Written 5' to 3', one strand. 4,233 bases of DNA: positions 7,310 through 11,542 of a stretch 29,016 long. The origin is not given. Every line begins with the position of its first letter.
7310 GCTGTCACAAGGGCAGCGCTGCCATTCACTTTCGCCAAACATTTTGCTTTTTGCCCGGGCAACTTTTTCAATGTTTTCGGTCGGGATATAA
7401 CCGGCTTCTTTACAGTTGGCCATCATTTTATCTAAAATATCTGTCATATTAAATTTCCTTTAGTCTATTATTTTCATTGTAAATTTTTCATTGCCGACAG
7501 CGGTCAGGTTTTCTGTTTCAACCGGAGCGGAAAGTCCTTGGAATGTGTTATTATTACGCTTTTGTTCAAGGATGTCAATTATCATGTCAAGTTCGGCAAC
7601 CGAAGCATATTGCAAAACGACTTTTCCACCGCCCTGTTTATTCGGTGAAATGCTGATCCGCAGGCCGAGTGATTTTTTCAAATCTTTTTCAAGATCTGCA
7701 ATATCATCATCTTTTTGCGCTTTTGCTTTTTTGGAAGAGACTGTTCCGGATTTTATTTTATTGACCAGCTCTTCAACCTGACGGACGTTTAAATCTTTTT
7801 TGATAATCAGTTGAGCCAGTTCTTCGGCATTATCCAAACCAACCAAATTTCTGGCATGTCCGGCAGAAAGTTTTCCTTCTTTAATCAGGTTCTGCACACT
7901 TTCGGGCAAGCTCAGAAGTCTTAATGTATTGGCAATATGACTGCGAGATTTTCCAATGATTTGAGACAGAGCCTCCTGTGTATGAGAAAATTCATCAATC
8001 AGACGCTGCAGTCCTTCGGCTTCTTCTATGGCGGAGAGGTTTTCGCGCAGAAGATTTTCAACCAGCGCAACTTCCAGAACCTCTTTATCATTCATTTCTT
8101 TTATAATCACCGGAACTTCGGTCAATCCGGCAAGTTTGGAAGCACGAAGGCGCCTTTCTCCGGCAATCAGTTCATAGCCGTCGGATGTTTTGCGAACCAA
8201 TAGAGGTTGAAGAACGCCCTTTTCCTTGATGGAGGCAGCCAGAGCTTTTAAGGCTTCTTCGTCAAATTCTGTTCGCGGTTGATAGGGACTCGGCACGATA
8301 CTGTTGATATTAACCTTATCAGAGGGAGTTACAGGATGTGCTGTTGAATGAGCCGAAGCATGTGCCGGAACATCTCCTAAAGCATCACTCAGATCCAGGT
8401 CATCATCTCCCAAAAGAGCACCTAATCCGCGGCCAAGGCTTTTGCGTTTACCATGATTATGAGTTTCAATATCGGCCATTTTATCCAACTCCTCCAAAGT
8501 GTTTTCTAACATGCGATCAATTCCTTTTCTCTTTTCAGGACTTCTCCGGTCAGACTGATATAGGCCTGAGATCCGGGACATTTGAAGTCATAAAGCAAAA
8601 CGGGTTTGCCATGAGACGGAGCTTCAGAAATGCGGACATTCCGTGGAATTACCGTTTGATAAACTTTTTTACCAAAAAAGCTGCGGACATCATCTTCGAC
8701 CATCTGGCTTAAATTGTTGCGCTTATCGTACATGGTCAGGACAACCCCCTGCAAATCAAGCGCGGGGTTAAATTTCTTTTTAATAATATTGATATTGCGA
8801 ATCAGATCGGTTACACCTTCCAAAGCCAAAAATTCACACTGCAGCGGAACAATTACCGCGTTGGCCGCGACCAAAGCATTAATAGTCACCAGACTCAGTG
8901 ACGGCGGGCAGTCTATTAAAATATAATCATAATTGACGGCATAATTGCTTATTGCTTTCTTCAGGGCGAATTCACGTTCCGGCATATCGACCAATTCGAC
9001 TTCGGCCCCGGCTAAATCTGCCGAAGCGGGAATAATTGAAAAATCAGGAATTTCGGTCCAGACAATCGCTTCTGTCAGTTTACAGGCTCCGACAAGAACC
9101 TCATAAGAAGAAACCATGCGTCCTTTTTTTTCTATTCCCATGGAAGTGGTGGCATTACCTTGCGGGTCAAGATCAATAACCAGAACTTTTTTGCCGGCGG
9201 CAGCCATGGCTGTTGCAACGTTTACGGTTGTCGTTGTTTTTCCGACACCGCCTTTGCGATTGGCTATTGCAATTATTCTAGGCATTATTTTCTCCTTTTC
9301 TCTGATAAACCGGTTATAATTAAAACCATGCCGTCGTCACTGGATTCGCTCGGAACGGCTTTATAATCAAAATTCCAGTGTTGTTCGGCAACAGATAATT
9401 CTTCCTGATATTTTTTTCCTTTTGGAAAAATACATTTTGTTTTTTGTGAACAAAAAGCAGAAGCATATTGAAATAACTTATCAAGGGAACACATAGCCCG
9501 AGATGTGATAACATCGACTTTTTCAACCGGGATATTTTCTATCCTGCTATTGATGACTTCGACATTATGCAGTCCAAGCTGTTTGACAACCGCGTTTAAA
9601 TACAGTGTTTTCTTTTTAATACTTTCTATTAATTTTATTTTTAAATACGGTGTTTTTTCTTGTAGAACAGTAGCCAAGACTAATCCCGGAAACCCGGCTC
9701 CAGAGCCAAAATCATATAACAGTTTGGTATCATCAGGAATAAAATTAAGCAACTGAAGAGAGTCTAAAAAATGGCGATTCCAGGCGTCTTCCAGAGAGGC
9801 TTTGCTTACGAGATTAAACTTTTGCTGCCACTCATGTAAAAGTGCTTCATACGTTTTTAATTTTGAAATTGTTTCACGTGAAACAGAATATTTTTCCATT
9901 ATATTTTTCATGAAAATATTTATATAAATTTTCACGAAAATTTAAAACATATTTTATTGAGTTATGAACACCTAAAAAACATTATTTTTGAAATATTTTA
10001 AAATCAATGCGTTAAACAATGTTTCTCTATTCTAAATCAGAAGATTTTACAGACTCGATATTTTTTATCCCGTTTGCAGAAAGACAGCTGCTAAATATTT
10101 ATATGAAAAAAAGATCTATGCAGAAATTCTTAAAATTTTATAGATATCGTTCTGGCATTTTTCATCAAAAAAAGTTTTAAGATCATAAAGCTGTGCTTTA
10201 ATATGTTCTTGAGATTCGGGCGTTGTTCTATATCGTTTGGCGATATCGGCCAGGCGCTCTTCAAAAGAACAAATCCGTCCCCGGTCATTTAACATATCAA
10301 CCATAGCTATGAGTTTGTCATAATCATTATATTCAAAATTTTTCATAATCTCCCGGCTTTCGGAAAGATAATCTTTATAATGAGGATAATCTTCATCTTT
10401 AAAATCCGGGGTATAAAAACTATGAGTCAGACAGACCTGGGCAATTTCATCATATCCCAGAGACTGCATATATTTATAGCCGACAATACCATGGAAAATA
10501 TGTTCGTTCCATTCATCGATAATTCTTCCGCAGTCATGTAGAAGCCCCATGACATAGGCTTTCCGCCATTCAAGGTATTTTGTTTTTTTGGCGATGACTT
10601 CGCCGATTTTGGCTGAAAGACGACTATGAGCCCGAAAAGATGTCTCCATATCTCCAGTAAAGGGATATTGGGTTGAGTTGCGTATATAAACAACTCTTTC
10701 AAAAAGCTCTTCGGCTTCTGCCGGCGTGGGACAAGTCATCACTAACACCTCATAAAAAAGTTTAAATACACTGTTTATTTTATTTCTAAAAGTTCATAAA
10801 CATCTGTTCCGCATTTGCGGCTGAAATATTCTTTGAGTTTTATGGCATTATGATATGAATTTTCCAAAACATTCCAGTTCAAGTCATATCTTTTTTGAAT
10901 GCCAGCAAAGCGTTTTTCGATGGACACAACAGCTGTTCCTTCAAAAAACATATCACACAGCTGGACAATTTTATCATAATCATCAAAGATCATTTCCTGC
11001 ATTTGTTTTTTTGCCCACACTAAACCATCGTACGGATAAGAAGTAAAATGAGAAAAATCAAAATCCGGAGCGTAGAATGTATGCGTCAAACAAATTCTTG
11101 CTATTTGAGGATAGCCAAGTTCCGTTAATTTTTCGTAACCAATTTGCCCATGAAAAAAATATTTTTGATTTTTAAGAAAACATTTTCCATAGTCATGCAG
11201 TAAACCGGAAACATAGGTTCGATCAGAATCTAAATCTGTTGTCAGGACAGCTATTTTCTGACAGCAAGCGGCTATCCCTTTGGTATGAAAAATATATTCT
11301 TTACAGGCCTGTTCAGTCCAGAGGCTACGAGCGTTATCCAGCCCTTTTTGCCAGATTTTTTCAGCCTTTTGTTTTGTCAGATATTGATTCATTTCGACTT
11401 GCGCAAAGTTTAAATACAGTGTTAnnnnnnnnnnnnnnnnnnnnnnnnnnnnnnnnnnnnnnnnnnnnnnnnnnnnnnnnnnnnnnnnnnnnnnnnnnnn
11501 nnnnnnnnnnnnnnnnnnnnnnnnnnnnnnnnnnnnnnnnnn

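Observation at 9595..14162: Eight co-oriented copies of an unexplained 14-18 bp motif interleaved with parS: candidate second centromere-region DNA-binding system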

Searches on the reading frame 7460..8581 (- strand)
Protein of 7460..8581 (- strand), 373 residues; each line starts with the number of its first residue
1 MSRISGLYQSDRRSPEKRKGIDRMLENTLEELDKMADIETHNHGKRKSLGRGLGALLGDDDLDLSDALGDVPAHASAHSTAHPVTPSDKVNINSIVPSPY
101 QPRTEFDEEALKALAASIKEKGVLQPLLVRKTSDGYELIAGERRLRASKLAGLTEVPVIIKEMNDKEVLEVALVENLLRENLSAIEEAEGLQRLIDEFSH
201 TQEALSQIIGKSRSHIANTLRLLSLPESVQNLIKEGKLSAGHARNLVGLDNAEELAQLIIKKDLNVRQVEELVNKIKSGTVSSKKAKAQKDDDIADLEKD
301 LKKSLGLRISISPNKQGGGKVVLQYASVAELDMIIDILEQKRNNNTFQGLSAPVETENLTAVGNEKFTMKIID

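Call 9: search_protein_families(library=pfam, proteins=[window:7460-8581:-])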
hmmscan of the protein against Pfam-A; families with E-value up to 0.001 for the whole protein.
window:7460-8581:- (373 aa): 3 families
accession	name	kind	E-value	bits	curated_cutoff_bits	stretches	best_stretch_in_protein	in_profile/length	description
PF17762.8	HTH_ParB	-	5.4e-35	120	22.6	1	180-277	1-101/102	ParB HTH domain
PF02195.25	ParB_N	-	5.8e-34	116.5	26.3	1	89-177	5-94/95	ParB N-terminal domain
PF23552.2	ParB_C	-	3.6e-14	52.4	23.8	1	290-338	1-49/50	ParB dimerisation domain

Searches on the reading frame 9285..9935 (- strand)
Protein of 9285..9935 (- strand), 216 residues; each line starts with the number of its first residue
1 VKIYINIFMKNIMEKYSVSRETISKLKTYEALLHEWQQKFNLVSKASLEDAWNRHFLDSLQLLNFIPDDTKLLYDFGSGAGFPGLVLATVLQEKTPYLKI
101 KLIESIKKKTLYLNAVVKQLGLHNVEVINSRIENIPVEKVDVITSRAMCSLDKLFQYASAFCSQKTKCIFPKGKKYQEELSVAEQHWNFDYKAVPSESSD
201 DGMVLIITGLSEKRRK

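Call 9: search_protein_families(library=pfam, proteins=[window:9285-9935:-])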
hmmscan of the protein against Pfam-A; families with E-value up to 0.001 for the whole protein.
window:9285-9935:- (216 aa): 2 families
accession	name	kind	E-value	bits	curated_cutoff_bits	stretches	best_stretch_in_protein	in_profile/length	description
PF02527.21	GidB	-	3.1e-45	154.2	27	1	23-193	2-169/184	rRNA small subunit methyltransferase G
PF13847.12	Methyltransf_31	-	1.7e-05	25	27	1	73-157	7-85/145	Methyltransferase domain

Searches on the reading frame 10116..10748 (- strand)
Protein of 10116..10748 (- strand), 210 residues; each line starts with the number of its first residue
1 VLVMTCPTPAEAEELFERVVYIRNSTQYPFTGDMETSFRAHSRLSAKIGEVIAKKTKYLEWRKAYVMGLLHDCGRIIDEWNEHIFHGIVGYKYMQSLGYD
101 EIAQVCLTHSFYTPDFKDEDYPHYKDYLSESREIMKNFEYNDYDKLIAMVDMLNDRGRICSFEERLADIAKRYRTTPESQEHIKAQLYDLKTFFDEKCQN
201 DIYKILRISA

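Call 9: search_protein_families(library=pfam, proteins=[window:10116-10748:-])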
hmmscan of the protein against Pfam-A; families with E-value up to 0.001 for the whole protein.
window:10116-10748:- (210 aa): 2 families
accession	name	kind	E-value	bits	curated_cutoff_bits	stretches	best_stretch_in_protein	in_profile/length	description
PF01966.28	HD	-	1e-06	29.4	22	1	40-114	3-90/116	HD domain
PF08668.18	HDOD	-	1.4e-05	25.1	22.9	1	33-77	90-134/196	HDOD domain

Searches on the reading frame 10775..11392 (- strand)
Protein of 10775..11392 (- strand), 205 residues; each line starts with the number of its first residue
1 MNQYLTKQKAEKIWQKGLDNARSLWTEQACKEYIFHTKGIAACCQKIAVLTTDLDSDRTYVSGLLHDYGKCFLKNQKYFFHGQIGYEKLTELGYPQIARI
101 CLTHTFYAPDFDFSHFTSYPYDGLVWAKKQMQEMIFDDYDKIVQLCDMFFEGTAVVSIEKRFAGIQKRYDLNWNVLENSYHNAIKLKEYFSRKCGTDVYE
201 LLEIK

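Call 9: search_protein_families(library=pfam, proteins=[window:10775-11392:-])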
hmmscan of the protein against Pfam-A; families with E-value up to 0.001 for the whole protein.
window:10775-11392:- (205 aa): 2 families
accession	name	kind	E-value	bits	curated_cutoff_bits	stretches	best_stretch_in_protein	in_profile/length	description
PF01966.28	HD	-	9.4e-09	36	22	1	35-147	3-111/116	HD domain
PF08668.18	HDOD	-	4.2e-05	23.6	22.9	1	30-74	92-136/196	HDOD domain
